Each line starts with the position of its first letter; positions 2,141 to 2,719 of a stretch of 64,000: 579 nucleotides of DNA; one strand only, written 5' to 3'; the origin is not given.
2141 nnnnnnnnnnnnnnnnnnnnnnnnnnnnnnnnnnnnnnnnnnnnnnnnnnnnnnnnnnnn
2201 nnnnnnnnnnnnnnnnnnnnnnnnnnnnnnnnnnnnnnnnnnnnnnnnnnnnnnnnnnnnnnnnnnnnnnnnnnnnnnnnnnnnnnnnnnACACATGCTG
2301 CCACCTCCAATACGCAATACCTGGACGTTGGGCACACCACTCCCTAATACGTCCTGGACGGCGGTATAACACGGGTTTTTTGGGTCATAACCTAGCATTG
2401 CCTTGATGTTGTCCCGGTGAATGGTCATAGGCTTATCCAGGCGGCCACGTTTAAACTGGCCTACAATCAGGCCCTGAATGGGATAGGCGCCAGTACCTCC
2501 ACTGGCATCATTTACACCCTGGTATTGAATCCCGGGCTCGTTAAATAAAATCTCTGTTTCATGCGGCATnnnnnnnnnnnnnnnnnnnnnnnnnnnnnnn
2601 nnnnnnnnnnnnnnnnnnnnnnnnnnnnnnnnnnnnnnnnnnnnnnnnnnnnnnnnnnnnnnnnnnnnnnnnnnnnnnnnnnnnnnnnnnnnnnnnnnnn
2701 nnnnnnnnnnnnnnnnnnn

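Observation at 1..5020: Five tandem cassettes fuse a tail-sheath-like N-terminal module to unrelated binding domains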

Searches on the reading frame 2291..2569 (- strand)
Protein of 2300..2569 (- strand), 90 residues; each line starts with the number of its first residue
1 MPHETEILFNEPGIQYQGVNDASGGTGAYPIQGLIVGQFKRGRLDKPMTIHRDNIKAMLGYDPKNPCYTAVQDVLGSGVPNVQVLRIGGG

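Call 8: search_dna_similar(query=window:2300-2569:-, collection=phages, mode=protein, max_rows=40, max_evalue=0.01)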
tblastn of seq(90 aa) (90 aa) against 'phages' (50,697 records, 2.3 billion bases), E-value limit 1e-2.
Records with a match: 1; places in all: 1; records where one place covers at least 80% of the query: 1.
Best place of each record, by identity: <60% 1.
By first word of the organism name: Acinetobacter 1.
By host as written in the record: Acinetobacter baumannii 1.
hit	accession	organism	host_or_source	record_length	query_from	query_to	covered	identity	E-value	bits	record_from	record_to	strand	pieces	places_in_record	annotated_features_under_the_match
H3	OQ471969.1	Acinetobacter phage vB_AbaM_ABMM1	Acinetobacter baumannii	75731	3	87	94%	48.8%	7e-19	85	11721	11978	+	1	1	tail sheath protein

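Call 10: get_annotated_region(hit=H3, flank=9000)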
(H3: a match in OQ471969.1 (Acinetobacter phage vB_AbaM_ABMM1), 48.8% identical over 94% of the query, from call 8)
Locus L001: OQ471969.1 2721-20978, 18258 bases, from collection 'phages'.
description: Acinetobacter phage vB_AbaM_ABMM1, complete genome.
organism: Acinetobacter phage vB_AbaM_ABMM1 (NCBI taxid 3032412)
taxonomy: Viruses; Duplodnaviria; Heunggongvirae; Uroviricota; Caudoviricetes
host: Acinetobacter baumannii; source: -; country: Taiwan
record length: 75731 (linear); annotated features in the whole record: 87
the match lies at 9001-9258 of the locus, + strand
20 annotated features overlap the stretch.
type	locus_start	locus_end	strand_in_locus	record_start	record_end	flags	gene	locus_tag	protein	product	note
CDS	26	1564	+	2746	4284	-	-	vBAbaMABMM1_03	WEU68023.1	tail-collar fiber protein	-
CDS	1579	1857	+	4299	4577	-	-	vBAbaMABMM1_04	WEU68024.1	baseplate wedge subunit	-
CDS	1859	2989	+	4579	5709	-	-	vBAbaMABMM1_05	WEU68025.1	tail protein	-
CDS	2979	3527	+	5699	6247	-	-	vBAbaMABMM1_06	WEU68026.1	hypothetical protein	-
CDS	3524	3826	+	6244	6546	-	-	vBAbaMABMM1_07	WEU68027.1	hypothetical protein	-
CDS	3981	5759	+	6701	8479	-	-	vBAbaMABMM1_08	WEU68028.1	head vertex protein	-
CDS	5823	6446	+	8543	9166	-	-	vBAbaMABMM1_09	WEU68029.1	hypothetical protein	-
CDS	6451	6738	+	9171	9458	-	-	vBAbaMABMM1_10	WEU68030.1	hypothetical protein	-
CDS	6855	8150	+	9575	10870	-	-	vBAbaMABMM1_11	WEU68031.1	tail sheath protein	-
CDS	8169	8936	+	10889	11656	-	-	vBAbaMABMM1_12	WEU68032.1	hypothetical protein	-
CDS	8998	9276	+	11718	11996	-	-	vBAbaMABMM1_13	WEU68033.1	tail sheath protein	-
CDS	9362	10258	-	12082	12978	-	-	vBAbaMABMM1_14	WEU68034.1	antirepressor N-terminal domain-containing protein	-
CDS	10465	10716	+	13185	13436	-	-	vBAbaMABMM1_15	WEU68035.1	hypothetical protein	-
CDS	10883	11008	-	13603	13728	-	-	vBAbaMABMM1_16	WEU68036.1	antirepressor N-terminal domain-containing protein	-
CDS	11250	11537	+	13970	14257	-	-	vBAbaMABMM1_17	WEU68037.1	prevent host death protein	-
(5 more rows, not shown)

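Call 12: search_protein_families(library=pfam, proteins=[window:2300-2569:-, L001:6855-8150:+, L001:8998-9276:+, L001:8169-8936:+], max_evalue=1)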
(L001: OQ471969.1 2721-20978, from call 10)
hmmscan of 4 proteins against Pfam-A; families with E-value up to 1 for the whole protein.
window:2300-2569:- (90 aa): 0 families

L001:6855-8150:+ (431 aa): 1 family
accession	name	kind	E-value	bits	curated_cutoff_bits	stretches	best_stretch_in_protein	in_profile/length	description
PF07865.16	DUF1652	-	0.0044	17.3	23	1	51-88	21-58/67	Protein of unknown function (DUF1652)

L001:8998-9276:+ (92 aa): 0 families

L001:8169-8936:+ (255 aa): 1 family
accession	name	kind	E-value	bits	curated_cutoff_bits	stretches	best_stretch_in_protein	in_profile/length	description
PF16762.11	RHH_6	-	0.0023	18.9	27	1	214-246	15-47/77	Ribbon-helix-helix domain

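Call 13: find_homologous_proteins(query=window:2300-2569:-, max_evalue=0.001)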
Query seq(90 aa) (90 aa): 11 proteins with E <= 0.001 among 12 candidates.
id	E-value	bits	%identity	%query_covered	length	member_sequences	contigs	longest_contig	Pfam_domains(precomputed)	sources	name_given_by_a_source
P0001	1.0e-44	168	82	99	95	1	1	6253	-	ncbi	-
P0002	9.8e-34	133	71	97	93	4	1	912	-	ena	-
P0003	1.2e-33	133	70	97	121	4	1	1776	-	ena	-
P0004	8.8e-32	127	67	98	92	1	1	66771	-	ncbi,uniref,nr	ncbi:hypothetical protein KTH44_15980 [Acinetobacter bereziniae]|uniref:hypothetical protein n=1 Tax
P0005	2.0e-29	119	79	79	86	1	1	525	-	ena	-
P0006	6.6e-29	117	62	97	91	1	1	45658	-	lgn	-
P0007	1.1e-28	117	67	97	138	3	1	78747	-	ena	-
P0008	1.5e-28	116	62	97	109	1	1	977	-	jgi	jgi:hypothetical protein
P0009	1.4e-25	107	63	97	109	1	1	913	-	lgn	-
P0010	1.4e-23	100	60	97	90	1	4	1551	-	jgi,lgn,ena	-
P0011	1.8e-12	65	46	100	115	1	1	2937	-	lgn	-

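Call 15: search_solved_structures(query=window:2300-2569:-, max_evalue=10, show_alignments=3)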
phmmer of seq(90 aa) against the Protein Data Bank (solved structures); distinct sequences matched with E-value up to 10: 2.
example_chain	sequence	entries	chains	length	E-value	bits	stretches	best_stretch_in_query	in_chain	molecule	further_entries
7aoi_XR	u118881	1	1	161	1.4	12.2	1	16-83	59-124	Lipase (Class 3)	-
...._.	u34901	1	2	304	2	11.7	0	51-79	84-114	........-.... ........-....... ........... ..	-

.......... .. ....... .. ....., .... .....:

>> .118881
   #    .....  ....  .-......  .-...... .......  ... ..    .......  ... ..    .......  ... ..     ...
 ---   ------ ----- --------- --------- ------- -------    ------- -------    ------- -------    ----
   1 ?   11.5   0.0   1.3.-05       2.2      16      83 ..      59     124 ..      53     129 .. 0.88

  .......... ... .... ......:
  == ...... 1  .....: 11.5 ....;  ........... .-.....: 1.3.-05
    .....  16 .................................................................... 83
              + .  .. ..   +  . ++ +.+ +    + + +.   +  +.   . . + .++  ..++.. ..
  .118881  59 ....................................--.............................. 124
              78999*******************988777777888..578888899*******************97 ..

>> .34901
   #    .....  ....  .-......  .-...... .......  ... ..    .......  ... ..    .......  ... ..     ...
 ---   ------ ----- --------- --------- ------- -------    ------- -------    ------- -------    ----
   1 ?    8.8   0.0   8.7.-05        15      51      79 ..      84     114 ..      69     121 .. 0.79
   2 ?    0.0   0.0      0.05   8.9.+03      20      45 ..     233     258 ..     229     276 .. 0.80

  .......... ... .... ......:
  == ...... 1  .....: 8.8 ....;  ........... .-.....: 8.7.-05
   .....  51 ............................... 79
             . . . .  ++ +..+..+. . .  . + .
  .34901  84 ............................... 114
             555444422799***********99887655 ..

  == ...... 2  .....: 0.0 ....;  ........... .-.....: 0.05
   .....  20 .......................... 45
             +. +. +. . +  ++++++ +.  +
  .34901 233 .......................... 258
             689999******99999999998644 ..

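Call 23: find_encoding_contigs(protein=P0007, flank=10000, max_places=3)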
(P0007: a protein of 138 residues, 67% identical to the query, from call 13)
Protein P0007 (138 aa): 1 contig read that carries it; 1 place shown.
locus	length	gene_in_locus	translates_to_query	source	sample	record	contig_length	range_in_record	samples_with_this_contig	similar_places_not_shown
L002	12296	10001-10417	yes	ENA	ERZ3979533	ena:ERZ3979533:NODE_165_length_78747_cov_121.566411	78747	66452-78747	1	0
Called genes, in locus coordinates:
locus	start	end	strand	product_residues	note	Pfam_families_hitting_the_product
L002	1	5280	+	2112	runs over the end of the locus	PF02384:N6_Mtase, PF00176:SNF2-rel_dom, PF04851:ResIII (weak), PF28555:Helicase_dom (weak), PF00271:Helicase_C (faint)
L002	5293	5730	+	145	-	-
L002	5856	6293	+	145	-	-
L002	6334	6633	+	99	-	-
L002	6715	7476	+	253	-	-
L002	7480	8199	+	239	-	-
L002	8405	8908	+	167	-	-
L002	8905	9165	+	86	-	-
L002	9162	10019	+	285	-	PF01471:PG_binding_1 (faint), PF00182:Glyco_hydro_19 (weak)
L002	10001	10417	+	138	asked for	-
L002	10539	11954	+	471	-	-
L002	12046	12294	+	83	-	?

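Call 24: find_encoding_contigs(protein=P0006, flank=10000, max_places=3)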
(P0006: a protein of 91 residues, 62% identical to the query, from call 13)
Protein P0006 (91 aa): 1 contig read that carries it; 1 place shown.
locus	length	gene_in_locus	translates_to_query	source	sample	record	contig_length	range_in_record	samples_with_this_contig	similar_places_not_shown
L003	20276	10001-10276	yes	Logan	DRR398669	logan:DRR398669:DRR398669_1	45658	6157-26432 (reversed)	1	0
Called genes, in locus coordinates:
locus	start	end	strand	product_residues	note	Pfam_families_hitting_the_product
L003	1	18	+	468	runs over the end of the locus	PF12571:Phage_tail_fib (weak)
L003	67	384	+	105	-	-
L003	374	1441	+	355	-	-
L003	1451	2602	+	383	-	-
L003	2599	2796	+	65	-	-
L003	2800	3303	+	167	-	-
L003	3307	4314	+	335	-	-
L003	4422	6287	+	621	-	-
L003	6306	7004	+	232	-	-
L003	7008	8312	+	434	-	-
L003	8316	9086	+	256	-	-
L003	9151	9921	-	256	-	PF13643:DUF4145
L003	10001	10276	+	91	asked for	-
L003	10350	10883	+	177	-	-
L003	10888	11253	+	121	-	-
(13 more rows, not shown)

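Call 26: search_protein_representatives(alignment_id=A1)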
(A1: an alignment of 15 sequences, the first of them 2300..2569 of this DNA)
Query: 15 sequences, 92 profile positions. Proteins with E-value up to 0.001 (for the whole library): 300; up to 1e-10: 281; up to 1e-30: 63. The best 150 are listed.
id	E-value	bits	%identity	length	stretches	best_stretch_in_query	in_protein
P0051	2.1e-44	165.4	-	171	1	1-88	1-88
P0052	4.0e-44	164.5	-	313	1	1-90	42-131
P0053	6.1e-43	160.8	-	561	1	1-90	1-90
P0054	1.3e-42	159.7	-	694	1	1-89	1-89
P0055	5.0e-42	157.8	-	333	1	1-89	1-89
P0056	6.7e-42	157.4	-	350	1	1-89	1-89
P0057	1.4e-41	156.4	-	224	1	1-89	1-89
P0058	5.6e-41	154.5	-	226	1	1-88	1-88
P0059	3.4e-40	152.0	-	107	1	1-89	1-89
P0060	3.6e-40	151.9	-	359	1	1-90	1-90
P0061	6.1e-40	151.1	-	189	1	1-90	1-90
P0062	6.5e-40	151.1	-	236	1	1-90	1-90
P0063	8.1e-40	150.8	-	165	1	1-90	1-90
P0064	1.1e-39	150.3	-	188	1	1-89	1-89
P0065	1.5e-39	149.9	-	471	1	1-89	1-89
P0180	4.1e-22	94.0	-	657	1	1-89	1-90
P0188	1.9e-21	91.9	-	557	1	1-89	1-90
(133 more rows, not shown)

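Call 32: search_solved_structures(query=A1, max_evalue=10, show_alignments=4)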
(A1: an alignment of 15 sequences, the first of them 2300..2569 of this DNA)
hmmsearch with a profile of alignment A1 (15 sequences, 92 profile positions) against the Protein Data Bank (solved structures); distinct sequences matched with E-value up to 10: 5.
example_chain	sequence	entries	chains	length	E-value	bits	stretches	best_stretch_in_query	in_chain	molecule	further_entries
3f4b_A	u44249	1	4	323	0.43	13.8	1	30-58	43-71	Enoyl-acyl carrier protein reductase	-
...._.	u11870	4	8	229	0.93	12.7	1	30-63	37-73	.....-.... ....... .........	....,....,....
2foi_A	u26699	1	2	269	1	12.5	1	30-63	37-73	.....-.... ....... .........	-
4eyy_Q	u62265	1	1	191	1.4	12.1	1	32-72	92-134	IcmQ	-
3e82_A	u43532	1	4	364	1.8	11.7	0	19-80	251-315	Putative oxidoreductase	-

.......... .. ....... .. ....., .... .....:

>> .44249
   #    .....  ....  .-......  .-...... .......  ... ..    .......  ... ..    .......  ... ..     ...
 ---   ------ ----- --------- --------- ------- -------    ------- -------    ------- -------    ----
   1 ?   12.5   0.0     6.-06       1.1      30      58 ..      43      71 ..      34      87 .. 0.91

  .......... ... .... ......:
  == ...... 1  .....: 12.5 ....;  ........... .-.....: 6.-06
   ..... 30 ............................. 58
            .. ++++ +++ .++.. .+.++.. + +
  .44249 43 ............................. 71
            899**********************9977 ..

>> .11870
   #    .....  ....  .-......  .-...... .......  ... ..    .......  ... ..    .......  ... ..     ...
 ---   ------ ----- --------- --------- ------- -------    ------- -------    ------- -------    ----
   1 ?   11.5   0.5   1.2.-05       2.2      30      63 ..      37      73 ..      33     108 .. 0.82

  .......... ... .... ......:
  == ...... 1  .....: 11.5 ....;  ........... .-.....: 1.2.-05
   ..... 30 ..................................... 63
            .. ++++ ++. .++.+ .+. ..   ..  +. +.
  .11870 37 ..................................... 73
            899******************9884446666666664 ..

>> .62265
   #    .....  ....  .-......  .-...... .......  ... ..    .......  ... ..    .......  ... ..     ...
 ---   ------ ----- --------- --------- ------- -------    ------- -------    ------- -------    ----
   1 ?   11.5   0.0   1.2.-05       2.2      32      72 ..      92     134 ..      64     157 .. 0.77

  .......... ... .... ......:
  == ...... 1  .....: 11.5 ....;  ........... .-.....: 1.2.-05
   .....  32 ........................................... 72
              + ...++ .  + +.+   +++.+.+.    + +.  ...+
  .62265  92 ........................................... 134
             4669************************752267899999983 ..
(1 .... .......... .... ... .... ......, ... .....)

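Call 42: search_protein_families(library=phrogs, alignment_id=A3, max_evalue=0.05)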
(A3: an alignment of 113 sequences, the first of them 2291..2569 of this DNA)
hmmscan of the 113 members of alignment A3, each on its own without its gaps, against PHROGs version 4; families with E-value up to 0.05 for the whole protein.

A. member 1, window:2291-2569:- (93 aa): 4 families
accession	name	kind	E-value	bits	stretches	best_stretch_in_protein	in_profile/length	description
phrog_14345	-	unknown function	9.7e-47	161.3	1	1-91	1-91/332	-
phrog_24956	-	unknown function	3.8e-31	109.3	1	3-87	3-87/279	-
phrog_5283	-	unknown function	5.2e-28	99.2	1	5-88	4-88/516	-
phrog_1036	-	tail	0.0035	17.5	1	10-61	11-64/531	tail sheath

B. families by the number of members that match (of 113 scanned): 18 families
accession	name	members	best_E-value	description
phrog_24956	-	113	7.2e-150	-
phrog_14345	-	113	1.3e-137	-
phrog_5283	-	113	9.7e-78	-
phrog_1036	-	108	6.5e-09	tail sheath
phrog_17273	-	2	3.5e-05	-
phrog_279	-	2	0.00061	tail sheath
phrog_3649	-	2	0.0011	-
phrog_35701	-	2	0.0031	-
phrog_13591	-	2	0.0087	-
phrog_35892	-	1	7.8e-11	-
phrog_18805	-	1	8.3e-10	-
phrog_23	-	1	0.0012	tail sheath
phrog_22899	-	1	0.002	-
phrog_9563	-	1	0.014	-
phrog_10072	-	1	0.014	-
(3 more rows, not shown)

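Call 46: predict_structure(alignment_id=A3)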
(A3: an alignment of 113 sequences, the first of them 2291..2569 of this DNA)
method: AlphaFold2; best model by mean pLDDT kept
length: 93 residues; sequences in the alignment: 113
mean_pLDDT: 77.1   pTM: 0.56
mean pLDDT of the five models: 77.1, 75.7, 75.6, 74.9, 74.2
residues with pLDDT >= 90: 46; 70-90: 10; 50-70: 32; < 50: 5
segments of 3 or more residues with pLDDT < 50: 1-3
pLDDT, mean of each block of 10 residues (from residue 1): 51 60 55 84 91 93 92 90 85 48
secondary structure, 60 per line:
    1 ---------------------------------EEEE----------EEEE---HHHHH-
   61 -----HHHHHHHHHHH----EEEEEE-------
elements in order: E34-37 E48-51 H55-59 H66-76 E81-86

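Call 49: fold_search(model_id=the predicted structure, library=pdb)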
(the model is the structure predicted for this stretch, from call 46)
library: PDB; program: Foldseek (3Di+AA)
matches with E <= 10: 93; with E <= 0.001: 0
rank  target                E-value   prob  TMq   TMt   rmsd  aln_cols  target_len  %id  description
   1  9gts_2A               1.3e-02  1.00  0.53  0.15   2.3        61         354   23  Cryo-EM structure of a contractile injection system in Streptomyces coelicolor, the cap portion in extended state. (released 2025-06-18)
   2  9g8s_e                1.6e-02  0.99  0.48  0.12  11.5        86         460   17  C3 reconstruction of extended phiCD508 needle (released 2025-04-09)
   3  9f4a_SA               1.7e-02  1.00  0.56  0.09  12.5        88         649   19  Interface between baseplate cup and extended tail tube/sheath of Klebsiella phage KP1 variant vB_Kpn_Lilla1 (released 2025-05-14)
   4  9gb1_1                2.0e-02  0.98  0.49  0.12  12.1        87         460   20  Extended phiCD508 tail (released 2025-03-26)
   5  9mkb_dS               2.4e-02  0.99  0.54  0.09  17.2        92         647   15  Structure of the bacteriophage T4 portal-neck-tail complex (released 2025-12-24)
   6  9mkb_1                2.4e-02  0.99  0.51  0.09  18.4        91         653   14  Structure of the bacteriophage T4 portal-neck-tail complex (released 2025-12-24)
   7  9gtp_1e               3.4e-02  1.00  0.55  0.16   2.2        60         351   22  Cryo-EM structure of a contractile injection system in Streptomyces coelicolor, the baseplate complex in extended sta (released 2025-06-18)
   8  8bky_A                3.4e-02  0.99  0.55  0.16   7.2        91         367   22  Cryo-EM structure of a contractile injection system in Streptomyces coelicolor, the contracted sheath shell. (released 2023-03-15)
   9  9gtp_1f               3.6e-02  1.00  0.54  0.16   2.4        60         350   22  Cryo-EM structure of a contractile injection system in Streptomyces coelicolor, the baseplate complex in extended sta (released 2025-06-18)
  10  6rao_E                5.8e-02  0.92  0.48  0.14  18.8        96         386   14  Cryo-EM structure of the anti-feeding prophage (AFP) baseplate, 6-fold symmetrised (released 2019-04-17)
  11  8jaj_a                7.7e-02  0.90  0.49  0.12   9.1       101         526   20  In situ structures of the ultra-long contracted tail of Myoviridae phage P1 (released 2023-06-21)
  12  9gtp_1h               1.1e-01  1.00  0.54  0.15   1.8        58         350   22  Cryo-EM structure of a contractile injection system in Streptomyces coelicolor, the baseplate complex in extended sta (released 2025-06-18)
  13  9eui_F                1.2e-01  0.99  0.48  0.09   1.8        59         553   15  Cryo-EM structure of Staphylococcus aureus bacteriophage phi812 baseplate in the post-contraction state - complete (released 2025-04-09)
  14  6j0n_V                1.2e-01  0.89  0.49  0.13  10.8        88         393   16  Cryo-EM Structure of an Extracellular Contractile Injection System, baseplate in extended state, refined in C6 symmetr (released 2019-04-10)
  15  9ezm_A                1.8e-01  0.69  0.48  0.11   7.5        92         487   18  CryoEM structure of the contracted sheath in H. borinquense (released 2024-11-27)
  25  8jan_m                4.8e-01  0.51  0.44  0.09  14.8        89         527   24  In situ structures of the ultra-long extended tail of Myoviridae phage P1 (released 2023-06-21)
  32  6rc8_A                1.0e+00  0.25  0.43  0.14   7.1        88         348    8  Cryo-EM structure of the anti-feeding prophage (AFP) helical sheath in contracted state (released 2019-04-17)
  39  9ay3_A                1.3e+00  0.30  0.45  0.09  14.8        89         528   24  Tail sheath of P1 bacteriophage (released 2025-09-10)
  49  6rc8_B                2.1e+00  0.38  0.50  0.15   3.2        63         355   10  Cryo-EM structure of the anti-feeding prophage (AFP) helical sheath in contracted state (released 2019-04-17)
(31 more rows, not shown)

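Call 60: find_related_loci(query=A1, collection=genome_contigs, flank=10000)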
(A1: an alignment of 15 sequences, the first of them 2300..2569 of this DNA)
Query A1 (90 aa) in genome_contigs; peptide patterns used: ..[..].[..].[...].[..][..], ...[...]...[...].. (x = any residue, [..] = any of these).
52 stretches matched a pattern; 6 encode a relative of the query (tblastn E <= 1e-3); 5 distinct loci.
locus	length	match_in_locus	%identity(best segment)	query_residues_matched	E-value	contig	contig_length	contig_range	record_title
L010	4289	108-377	67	1-90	6e-36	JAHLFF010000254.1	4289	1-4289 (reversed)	MAG: Candidatus Acinetobacter avistercoris isolate 5402 B6M76__C92065_L4289, whole genome shotgun sequence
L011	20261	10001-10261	57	5-90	2e-26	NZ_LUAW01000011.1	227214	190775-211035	Acinetobacter pragensis strain ANC 4149 Contig19, whole genome shotgun sequence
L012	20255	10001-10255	53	5-88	4e-24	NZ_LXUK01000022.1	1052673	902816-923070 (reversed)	Acinetobacter sp. Ac_5812 contig_3, whole genome shotgun sequence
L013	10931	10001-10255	47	5-88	5e-22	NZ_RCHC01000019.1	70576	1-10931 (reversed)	Acinetobacter chengduensis strain WCHAc060005 19, whole genome shotgun sequence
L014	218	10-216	51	5-72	3e-20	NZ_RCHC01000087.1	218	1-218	Acinetobacter chengduensis strain WCHAc060005 87, whole genome shotgun sequence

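Call 61: find_related_loci(query=A1, collection=viral_contigs, flank=10000)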
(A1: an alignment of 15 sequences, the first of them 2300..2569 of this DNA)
Query A1 (90 aa) in viral_contigs; peptide patterns used: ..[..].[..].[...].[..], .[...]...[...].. (x = any residue, [..] = any of these).
55 stretches matched a pattern; 33 encode a relative of the query (tblastn E <= 1e-3); 31 distinct loci.
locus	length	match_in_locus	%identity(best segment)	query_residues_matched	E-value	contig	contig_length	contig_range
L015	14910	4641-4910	63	1-90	3e-36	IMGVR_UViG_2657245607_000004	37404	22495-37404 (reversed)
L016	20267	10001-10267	66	1-89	1e-35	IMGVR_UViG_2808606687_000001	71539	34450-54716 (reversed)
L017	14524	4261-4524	63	1-88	6e-36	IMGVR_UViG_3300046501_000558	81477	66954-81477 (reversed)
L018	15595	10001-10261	64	1-87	1e-35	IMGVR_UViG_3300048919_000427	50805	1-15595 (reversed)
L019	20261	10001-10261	63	1-87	4e-35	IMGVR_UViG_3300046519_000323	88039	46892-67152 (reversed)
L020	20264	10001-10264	60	1-88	8e-35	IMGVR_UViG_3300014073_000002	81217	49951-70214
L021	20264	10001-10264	61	1-88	8e-35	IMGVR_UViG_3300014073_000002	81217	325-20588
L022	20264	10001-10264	61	1-88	1e-34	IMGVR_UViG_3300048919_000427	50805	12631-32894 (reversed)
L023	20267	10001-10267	60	1-89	4e-34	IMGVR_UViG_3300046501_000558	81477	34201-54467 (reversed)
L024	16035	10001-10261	67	1-87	4e-34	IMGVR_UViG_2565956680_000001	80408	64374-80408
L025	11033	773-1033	67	1-87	2e-33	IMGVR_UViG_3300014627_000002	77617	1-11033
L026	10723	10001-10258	60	1-86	2e-31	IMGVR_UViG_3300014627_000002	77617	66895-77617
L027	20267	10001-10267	49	1-89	5e-26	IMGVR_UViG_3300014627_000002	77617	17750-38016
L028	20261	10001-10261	57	5-90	1e-25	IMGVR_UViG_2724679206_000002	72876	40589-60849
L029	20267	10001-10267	48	3-90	8e-23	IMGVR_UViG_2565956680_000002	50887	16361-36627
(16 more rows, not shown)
